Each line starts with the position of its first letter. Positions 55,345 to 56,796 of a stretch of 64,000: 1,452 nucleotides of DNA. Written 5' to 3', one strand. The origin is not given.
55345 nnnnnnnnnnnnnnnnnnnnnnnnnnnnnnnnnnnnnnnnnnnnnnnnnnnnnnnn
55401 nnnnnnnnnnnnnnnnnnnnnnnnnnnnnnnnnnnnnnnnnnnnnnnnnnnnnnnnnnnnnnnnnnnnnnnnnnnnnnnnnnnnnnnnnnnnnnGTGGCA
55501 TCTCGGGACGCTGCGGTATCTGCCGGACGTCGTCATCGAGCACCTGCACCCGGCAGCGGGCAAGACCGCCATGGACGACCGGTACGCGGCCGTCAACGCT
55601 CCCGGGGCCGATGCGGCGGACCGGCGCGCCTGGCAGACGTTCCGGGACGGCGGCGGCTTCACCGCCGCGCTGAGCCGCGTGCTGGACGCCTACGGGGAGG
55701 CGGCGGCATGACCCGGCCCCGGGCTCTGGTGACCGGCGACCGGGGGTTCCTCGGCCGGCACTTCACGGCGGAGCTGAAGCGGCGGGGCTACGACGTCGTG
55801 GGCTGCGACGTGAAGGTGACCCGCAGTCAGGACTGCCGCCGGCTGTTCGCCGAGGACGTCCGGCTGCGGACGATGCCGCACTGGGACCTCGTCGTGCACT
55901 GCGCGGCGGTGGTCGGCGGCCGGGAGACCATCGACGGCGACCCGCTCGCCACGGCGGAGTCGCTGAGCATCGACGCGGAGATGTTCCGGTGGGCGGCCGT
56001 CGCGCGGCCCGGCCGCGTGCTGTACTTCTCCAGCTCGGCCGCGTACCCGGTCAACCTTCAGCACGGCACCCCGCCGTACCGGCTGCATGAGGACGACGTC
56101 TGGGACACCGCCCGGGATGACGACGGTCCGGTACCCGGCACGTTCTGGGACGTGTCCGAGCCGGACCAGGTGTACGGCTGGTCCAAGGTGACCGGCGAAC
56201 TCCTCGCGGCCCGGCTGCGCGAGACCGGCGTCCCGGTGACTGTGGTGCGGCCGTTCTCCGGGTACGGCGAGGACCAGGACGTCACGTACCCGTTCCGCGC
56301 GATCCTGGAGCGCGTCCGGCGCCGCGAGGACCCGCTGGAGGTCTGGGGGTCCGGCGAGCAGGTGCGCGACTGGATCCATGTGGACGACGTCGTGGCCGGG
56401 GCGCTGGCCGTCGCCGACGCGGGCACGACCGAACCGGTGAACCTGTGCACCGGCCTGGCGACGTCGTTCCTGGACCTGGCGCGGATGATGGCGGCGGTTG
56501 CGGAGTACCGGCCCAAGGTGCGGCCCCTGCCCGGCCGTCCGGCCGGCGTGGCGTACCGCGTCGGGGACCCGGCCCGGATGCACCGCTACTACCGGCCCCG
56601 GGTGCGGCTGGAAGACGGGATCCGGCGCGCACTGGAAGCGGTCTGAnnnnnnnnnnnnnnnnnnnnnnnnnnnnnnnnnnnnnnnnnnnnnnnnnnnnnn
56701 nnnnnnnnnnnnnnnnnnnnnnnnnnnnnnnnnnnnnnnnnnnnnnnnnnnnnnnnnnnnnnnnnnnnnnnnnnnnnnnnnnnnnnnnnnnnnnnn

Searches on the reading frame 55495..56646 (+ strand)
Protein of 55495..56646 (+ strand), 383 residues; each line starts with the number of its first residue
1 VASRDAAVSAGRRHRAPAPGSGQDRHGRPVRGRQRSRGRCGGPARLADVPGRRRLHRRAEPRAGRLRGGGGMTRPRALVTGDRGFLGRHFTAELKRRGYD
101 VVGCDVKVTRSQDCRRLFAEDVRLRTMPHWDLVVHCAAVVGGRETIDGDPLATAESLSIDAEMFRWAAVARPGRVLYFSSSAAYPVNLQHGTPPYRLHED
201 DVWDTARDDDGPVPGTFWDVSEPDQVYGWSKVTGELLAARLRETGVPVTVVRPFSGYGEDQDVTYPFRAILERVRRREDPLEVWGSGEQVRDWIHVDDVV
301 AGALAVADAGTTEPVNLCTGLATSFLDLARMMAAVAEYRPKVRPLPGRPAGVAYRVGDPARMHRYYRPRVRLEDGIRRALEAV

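Call 16: search_protein_families(library=phrogs, proteins=[window:55495-56646:+], max_evalue=0.001)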
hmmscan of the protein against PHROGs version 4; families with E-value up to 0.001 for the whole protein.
window:55495-56646:+ (383 aa): 1 family
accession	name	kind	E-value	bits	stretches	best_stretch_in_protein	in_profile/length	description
phrog_540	-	DNA, RNA and nucleotide metabolism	2.3e-47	162.8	1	73-379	291-590/715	nucleotide-sugar epimerase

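Call 17: search_protein_families(library=pfam, proteins=[window:55495-56646:+], max_evalue=0.001)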
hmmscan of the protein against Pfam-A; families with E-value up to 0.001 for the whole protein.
window:55495-56646:+ (383 aa): 4 families
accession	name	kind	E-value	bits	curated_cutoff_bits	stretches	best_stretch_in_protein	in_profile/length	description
PF01370.27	Epimerase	-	2.2e-32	112.8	20.9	1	77-316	1-238/240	NAD dependent epimerase/dehydratase family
PF16363.11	GDP_Man_Dehyd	-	1.1e-15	58.4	27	1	222-377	148-330/332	GDP-mannose 4,6 dehydratase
PF07993.18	NAD_binding_4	-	3.9e-08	33.2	20.1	1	128-253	87-204/258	Male sterility protein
PF04321.23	RmlD_sub_bind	-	1.3e-06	28.2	27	0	77-138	3-60/287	RmlD substrate binding domain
